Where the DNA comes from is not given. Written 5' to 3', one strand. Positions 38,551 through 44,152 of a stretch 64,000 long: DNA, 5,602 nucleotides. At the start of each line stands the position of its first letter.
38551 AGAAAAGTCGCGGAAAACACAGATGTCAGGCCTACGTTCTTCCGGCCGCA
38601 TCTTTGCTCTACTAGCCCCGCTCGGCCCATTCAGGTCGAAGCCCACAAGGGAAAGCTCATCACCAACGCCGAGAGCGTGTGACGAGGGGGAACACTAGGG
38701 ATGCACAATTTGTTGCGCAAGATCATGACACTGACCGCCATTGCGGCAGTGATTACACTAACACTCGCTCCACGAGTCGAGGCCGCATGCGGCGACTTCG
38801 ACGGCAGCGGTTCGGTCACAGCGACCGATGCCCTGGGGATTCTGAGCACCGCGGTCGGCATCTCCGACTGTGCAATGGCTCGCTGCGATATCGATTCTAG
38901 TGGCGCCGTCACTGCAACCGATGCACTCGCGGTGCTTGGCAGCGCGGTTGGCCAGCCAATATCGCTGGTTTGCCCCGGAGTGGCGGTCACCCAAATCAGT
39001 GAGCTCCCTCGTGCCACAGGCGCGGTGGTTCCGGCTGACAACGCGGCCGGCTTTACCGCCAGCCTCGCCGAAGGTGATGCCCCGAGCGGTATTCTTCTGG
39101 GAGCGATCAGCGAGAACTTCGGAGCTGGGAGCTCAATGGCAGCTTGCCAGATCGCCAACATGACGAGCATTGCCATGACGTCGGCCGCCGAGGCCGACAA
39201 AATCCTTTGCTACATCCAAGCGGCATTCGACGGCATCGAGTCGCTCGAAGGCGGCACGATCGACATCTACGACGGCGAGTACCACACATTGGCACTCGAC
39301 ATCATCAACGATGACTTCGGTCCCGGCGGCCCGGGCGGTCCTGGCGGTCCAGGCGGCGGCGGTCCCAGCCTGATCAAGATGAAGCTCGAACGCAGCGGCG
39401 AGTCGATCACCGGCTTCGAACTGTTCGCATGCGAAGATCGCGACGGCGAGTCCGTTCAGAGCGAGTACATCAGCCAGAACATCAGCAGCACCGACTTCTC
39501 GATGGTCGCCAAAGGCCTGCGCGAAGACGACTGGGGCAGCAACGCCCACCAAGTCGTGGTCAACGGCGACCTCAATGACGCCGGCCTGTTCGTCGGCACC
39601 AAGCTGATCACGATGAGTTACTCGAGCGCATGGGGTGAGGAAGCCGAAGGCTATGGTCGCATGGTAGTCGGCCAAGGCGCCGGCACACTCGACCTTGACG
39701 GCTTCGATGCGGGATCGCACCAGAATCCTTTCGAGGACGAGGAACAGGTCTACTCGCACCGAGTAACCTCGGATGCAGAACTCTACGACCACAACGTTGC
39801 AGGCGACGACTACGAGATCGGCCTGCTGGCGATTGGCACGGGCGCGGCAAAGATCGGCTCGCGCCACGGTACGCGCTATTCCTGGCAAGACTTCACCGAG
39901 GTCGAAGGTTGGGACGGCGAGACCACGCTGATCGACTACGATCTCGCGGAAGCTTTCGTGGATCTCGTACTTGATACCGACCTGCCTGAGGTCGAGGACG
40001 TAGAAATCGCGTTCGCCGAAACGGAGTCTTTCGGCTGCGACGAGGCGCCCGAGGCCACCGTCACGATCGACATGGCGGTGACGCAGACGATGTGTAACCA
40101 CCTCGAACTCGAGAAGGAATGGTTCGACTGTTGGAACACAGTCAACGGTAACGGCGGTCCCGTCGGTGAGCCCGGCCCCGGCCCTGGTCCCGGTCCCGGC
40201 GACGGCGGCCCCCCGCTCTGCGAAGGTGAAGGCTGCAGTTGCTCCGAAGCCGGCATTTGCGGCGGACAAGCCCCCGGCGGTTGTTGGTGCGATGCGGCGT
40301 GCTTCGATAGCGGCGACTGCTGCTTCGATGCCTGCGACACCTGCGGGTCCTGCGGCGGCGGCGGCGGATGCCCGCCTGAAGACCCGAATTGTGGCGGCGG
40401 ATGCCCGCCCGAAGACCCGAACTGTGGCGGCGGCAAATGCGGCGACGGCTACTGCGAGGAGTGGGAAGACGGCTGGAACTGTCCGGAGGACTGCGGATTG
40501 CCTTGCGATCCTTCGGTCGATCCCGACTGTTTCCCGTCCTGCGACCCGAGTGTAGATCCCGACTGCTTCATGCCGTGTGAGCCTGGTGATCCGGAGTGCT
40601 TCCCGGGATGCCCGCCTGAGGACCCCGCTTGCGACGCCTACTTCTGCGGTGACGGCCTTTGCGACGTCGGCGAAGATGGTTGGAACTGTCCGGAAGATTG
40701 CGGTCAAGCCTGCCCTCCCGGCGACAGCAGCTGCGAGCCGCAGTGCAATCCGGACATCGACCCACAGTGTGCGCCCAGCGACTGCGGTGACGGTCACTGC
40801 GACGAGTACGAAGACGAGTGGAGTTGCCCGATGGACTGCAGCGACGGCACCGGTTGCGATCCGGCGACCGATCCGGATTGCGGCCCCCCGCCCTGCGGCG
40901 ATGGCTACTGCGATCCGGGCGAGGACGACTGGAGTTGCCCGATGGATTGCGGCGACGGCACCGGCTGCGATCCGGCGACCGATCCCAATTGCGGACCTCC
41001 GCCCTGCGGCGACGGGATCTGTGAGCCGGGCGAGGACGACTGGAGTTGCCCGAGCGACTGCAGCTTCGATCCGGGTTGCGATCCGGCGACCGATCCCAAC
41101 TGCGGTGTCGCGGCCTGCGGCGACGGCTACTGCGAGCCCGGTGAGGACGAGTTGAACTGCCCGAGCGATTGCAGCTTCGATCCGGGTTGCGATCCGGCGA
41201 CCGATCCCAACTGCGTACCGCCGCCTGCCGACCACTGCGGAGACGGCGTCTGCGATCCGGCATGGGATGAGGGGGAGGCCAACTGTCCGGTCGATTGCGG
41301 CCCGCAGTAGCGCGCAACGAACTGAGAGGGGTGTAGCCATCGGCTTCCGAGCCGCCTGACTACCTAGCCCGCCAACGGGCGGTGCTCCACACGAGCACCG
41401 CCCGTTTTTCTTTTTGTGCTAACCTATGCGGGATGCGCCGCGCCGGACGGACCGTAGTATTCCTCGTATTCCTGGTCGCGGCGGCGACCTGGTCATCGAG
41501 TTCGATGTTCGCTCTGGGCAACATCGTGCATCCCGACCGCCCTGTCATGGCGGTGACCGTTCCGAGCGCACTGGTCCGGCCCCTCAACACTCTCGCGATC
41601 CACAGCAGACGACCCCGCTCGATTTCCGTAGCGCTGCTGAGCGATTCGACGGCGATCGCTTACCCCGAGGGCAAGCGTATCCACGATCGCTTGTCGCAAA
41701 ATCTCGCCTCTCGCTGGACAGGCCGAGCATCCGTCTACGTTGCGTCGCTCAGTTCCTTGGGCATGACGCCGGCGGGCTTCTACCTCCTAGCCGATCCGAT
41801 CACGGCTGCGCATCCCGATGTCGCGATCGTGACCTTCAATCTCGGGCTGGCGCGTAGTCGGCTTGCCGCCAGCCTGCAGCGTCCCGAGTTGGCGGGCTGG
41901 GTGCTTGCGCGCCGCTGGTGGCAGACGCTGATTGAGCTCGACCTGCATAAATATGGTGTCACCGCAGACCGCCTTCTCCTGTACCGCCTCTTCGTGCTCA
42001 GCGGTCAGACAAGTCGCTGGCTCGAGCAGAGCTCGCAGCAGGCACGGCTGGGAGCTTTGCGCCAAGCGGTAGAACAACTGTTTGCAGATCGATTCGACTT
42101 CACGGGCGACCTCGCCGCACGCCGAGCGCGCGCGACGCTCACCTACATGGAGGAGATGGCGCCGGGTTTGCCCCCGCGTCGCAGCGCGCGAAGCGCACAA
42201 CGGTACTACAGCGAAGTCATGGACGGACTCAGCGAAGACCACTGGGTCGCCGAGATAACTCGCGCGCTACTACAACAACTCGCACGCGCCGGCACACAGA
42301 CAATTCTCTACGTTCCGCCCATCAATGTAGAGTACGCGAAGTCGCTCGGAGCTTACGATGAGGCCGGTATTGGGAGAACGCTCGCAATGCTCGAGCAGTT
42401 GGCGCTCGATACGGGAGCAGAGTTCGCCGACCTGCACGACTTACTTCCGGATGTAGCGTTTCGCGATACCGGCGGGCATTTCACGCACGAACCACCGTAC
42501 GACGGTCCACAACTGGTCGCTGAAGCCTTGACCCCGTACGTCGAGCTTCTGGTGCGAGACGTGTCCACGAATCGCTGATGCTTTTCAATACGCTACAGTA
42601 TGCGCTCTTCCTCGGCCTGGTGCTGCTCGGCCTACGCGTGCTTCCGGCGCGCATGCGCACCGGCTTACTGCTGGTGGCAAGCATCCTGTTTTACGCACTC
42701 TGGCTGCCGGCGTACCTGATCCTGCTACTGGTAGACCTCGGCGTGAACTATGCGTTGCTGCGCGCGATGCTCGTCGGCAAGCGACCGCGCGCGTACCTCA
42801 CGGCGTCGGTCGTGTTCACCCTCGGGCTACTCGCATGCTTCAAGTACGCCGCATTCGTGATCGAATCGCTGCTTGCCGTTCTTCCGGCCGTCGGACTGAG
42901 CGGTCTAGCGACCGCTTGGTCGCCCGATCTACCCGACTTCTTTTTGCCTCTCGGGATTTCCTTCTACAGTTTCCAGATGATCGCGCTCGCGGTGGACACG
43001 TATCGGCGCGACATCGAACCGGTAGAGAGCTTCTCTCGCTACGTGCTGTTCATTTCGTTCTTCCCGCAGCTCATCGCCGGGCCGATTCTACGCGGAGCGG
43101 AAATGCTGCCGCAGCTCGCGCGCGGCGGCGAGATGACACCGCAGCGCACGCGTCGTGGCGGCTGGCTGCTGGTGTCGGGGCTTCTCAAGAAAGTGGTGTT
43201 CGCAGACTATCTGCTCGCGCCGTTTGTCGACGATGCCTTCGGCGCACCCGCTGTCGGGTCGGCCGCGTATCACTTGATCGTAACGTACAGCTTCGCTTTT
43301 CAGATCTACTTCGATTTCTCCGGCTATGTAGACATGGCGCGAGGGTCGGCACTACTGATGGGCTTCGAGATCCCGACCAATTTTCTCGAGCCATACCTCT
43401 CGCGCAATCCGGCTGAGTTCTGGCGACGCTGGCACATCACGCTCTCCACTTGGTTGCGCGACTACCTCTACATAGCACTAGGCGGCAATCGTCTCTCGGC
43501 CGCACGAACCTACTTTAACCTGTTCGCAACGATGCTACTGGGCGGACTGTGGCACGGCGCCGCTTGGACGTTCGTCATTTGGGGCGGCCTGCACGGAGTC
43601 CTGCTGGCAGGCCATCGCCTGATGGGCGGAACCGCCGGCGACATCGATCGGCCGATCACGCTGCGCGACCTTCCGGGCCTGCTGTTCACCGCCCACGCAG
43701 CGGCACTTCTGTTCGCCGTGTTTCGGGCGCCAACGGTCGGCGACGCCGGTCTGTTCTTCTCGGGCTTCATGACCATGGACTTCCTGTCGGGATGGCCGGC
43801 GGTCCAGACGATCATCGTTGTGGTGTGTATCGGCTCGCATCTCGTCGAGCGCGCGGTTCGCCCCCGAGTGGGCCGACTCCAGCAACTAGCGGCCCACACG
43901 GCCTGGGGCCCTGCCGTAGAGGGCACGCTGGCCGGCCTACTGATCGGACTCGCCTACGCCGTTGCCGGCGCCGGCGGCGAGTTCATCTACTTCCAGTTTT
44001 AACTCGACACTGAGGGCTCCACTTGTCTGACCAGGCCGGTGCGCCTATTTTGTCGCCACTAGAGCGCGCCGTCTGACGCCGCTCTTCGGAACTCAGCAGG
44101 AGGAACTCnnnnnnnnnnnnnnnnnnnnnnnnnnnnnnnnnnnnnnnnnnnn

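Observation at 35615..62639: Mix-and-match module network among seven secreted proteins, a candidate extracellular matrix or assembly system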

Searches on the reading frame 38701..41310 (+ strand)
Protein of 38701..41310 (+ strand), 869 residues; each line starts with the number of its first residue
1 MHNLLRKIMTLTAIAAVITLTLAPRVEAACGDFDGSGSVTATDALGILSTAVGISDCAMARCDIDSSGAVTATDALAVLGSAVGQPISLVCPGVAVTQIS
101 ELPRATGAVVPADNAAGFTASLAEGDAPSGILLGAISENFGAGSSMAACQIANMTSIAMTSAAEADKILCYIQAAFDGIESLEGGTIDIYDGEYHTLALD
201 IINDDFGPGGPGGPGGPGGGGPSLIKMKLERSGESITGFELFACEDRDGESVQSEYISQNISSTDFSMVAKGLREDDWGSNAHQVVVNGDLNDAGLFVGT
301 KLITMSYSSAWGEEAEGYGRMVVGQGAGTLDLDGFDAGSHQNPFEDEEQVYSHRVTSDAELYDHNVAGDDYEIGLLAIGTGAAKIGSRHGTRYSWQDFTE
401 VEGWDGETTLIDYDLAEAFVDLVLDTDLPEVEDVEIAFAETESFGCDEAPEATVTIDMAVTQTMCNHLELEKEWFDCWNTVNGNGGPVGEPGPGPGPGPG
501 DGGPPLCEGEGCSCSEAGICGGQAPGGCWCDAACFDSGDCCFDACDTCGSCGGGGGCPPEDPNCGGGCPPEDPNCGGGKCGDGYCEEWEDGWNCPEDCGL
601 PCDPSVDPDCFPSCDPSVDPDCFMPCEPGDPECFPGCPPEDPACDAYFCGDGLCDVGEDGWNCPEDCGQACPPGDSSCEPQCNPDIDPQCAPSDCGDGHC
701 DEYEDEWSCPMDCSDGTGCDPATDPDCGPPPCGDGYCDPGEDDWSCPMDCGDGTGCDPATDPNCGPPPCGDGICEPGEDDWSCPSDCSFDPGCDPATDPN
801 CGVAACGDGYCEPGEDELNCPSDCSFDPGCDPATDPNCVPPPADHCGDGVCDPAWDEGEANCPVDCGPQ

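Call 4: search_protein_families(library=pfam, max_evalue=0.01, proteins=[window:38701-41310:+])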
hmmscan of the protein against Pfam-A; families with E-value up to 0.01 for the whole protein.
window:38701-41310:+ (869 aa): 1 family
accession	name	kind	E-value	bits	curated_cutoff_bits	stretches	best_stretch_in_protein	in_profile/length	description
PF00404.24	Dockerin_1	-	4.5e-06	27.2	22.9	1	31-78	2-52/57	Dockerin type I domain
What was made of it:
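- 38701..41310 (+): Protein C (869 aa). Order: signal peptide, dockerin module with two canonical Ca loops (nt 38788-38979), ~400-aa unassigned region, then a Cys-rich repeat array (nt ~40333-41307; 37-aa / 111-nt period). Call 4 (Dockerin_1, 27.2 bits, above cutoff).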

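Call 14: search_protein_families(library=ncbifam, max_evalue=0.01, proteins=[window:38701-41310:+])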
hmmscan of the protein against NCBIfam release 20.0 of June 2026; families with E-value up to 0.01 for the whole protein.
window:38701-41310:+ (869 aa): 0 families

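Call 18: search_solved_structures(query=window:38701-41310:+, max_evalue=1)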
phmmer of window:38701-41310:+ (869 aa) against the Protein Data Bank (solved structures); distinct sequences matched with E-value up to 1: 5.
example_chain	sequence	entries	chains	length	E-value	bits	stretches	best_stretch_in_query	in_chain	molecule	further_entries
7uc8_H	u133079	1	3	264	0.00027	22.4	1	149-258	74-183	230AS-73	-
1ohz_B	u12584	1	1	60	0.0021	19.5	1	31-77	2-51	ENDO-1,4-BETA-XYLANASE Y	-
2ccl_B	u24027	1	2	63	0.0025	19.2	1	30-77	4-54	ENDO-1,4-BETA-XYLANASE Y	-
4uyp_B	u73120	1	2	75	0.3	12.3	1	30-85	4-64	Cellulosomal scaffoldin adaptor protein B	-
4uyq_B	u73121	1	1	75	0.3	12.3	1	30-85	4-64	Cellulosomal scaffoldin adaptor protein B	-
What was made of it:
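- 38701..41310 (+): Call 18 (dockerin 1ohz_B, E=0.002).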

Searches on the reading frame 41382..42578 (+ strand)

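Call 5: search_protein_families(library=pfam, max_evalue=0.01, proteins=[window:41382-42578:+])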
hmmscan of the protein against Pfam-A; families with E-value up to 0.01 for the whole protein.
window:41382-42578:+ (398 aa): 1 family
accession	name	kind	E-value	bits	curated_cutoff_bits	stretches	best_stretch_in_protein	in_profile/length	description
PF13472.12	Lipase_GDSL_2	-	0.0063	17.5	32.9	0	286-361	82-159/178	GDSL-like Lipase/Acylhydrolase family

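Call 14: search_protein_families(library=ncbifam, max_evalue=0.01, proteins=[window:41382-42578:+])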
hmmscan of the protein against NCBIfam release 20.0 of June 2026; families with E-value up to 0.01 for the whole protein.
window:41382-42578:+ (398 aa): 0 families

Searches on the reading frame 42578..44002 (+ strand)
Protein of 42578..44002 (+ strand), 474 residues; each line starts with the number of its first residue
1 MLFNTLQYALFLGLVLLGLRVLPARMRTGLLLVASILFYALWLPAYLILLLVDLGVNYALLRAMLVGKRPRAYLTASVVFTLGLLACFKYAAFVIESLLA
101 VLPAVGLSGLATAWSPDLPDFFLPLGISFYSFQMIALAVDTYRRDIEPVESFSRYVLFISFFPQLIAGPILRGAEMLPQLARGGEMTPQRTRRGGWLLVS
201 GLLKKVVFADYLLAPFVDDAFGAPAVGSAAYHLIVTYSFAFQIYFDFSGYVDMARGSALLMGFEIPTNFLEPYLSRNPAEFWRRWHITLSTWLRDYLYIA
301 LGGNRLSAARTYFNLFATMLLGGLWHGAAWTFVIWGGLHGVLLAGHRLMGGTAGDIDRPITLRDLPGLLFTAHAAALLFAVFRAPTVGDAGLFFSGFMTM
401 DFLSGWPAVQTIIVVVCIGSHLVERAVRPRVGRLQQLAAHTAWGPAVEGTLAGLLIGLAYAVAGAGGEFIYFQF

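Call 5: search_protein_families(library=pfam, max_evalue=0.01, proteins=[window:42578-44002:+])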
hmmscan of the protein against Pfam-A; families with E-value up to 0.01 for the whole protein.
window:42578-44002:+ (474 aa): 1 family
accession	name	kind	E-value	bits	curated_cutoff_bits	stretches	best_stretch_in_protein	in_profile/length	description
PF03062.24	MBOAT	-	2e-27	96.8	27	1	151-349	80-297/337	MBOAT, membrane-bound O-acyltransferase family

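Call 42: find_encoding_contigs(protein=window:42578-44002:+, flank=1000, max_places=3)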
Protein window:42578-44002:+ (474 aa): no gene with exactly this product is on record in the collection.

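Call 56: find_related_loci(query=window:42578-44002:+, collection=metagenome_contigs, flank=10000)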
Query window:42578-44002:+ (474 aa) in metagenome_contigs; peptide patterns used: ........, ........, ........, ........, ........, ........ (x = any residue, [..] = any of these).
600 stretches matched a pattern (row limit reached: there are more); 596 encode a relative of the query (tblastn E <= 1e-3); the best 80 are kept; 80 distinct loci.
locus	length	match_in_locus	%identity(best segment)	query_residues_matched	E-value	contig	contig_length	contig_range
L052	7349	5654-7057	63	1-474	0e+0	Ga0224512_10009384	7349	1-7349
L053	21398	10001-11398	52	1-474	1e-154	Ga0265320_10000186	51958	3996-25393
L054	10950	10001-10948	79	1-322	2e-152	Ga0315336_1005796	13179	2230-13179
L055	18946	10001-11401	54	1-474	3e-148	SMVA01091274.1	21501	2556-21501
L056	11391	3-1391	54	3-474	2e-126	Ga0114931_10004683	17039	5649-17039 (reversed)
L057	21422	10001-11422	41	1-474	2e-98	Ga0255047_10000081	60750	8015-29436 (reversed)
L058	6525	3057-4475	42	1-474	9e-98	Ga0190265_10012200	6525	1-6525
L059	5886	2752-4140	43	1-474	2e-96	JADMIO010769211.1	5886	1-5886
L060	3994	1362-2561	45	1-402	9e-96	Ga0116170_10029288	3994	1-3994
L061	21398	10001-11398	41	1-474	3e-93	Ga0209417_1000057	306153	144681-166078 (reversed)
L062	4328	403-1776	41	1-474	1e-93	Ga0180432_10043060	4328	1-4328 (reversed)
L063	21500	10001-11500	40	1-474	4e-92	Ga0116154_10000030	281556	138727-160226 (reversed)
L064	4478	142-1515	39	1-474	1e-91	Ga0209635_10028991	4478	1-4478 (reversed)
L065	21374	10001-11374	39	1-474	1e-90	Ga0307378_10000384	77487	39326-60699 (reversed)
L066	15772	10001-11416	40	1-474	5e-91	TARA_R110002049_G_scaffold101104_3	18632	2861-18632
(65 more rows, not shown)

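Call 60: search_protein_families(library=pfam, max_evalue=0.001, proteins=[L054:6271-7914:+, L054:7956-8567:+, L054:3780-4937:-, L054:2921-3778:+, L054:2098-2706:-, L054:451-1353:+])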
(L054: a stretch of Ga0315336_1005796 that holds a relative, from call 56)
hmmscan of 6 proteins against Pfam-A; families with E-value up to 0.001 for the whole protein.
L054:6271-7914:+ (547 aa): 5 families
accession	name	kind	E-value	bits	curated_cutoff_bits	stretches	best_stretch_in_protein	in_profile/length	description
PF18158.6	AidB_N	-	9.5e-62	208.1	22.9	1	9-164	1-156/156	Adaptive response protein AidB N-terminal domain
PF00441.29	Acyl-CoA_dh_1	-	5.2e-30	105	22.4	1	286-441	1-149/150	Acyl-CoA dehydrogenase, C-terminal domain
PF02770.24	Acyl-CoA_dh_M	-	6.9e-16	58.7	33.3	1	178-276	1-96/97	Acyl-CoA dehydrogenase, middle domain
PF08028.16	Acyl-CoA_dh_2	-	3.2e-11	44.1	22.7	1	309-426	9-129/134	Acyl-CoA dehydrogenase, C-terminal domain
PF22924.1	ACOX_C_alpha1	-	7e-09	36.1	27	1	369-441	96-168/169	Acyl-CoA oxidase, C-alpha1 domain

L054:7956-8567:+ (203 aa): 2 families
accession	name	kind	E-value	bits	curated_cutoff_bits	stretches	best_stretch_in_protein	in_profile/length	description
PF01641.26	SelR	-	1.2e-51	174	24.9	1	74-187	1-115/116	SelR domain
PF24046.1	At4g08330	-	0.00071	20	27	0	143-173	69-99/129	At4g08330 beta-tent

L054:3780-4937:- (385 aa): 4 families
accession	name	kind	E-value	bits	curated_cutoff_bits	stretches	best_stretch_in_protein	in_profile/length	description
PF00924.24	MS_channel_2nd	-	2.1e-21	76.2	20.2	1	191-257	1-67/68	Mechanosensitive ion channel, beta-domain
PF21082.3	MS_channel_3rd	-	7.7e-17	61.9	21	1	269-357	1-88/88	Mechanosensitive ion channel MscS, C-terminal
PF21088.3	MS_channel_1st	-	6.5e-08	32.9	23.1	1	149-190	1-42/42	Mechanosensitive ion channel, transmembrane helices 2/3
PF24956.1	Msl2-3_C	-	0.00074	20.1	29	0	268-349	2-85/87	Mechanosensitive ion channel protein 2/3 C-terminal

L054:2921-3778:+ (285 aa): 4 families
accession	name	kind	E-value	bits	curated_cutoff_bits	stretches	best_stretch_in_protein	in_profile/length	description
PF00106.31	adh_short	-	1.4e-30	106.7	26.6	1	11-144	2-139/195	short chain dehydrogenase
PF13561.12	adh_short_C2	-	3.5e-21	76.3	27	1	16-240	1-219/236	Enoyl-(Acyl carrier protein) reductase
PF08659.16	KR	-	7.1e-07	29.8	22.6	1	11-101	2-98/180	KR domain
PF01370.27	Epimerase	-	0.00015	21.7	20.9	1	13-184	2-158/240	NAD dependent epimerase/dehydratase family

L054:2098-2706:- (202 aa): 7 families
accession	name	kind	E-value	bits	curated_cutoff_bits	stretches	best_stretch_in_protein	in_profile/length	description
PF02798.26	GST_N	-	6.2e-18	65.3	20.9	1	2-73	3-75/76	Glutathione S-transferase, N-terminal domain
PF13417.12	GST_N_3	-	1.2e-17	64.4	22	1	4-78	1-73/75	Glutathione S-transferase, N-terminal domain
PF13409.12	GST_N_2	-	3.9e-16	59.9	25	1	10-74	3-69/70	Glutathione S-transferase, N-terminal domain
PF00043.30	GST_C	-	6e-10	39.7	20.7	1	112-192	12-93/93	Glutathione S-transferase, C-terminal domain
PF13410.11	GST_C_2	-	1.3e-07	32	24.9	1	127-187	7-69/69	Glutathione S-transferase, C-terminal domain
PF14497.11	GST_C_3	-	4.9e-07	30.4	21.6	1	112-195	12-98/104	Glutathione S-transferase, C-terminal domain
PF17172.10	GST_N_4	-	0.00072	20.6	30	0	46-90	26-74/99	Glutathione S-transferase N-terminal domain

L054:451-1353:+ (300 aa): 5 families
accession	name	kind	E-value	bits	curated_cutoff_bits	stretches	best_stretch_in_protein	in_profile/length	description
PF00561.26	Abhydrolase_1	-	1.2e-28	100.9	25.8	1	43-278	2-245/245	alpha/beta hydrolase fold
PF12697.13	Abhydrolase_6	-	2.1e-22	81.3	26.3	1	44-283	1-216/217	Alpha/beta hydrolase family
PF12146.15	Hydrolase_4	-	8e-18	65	27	1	42-276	5-237/239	Serine aminopeptidase, S33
PF03096.20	Ndr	-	3.2e-10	39.6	23.3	1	76-293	63-280/283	Ndr family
PF00975.26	Thioesterase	-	0.0001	23.1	26.4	1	85-173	40-131/226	Thioesterase domain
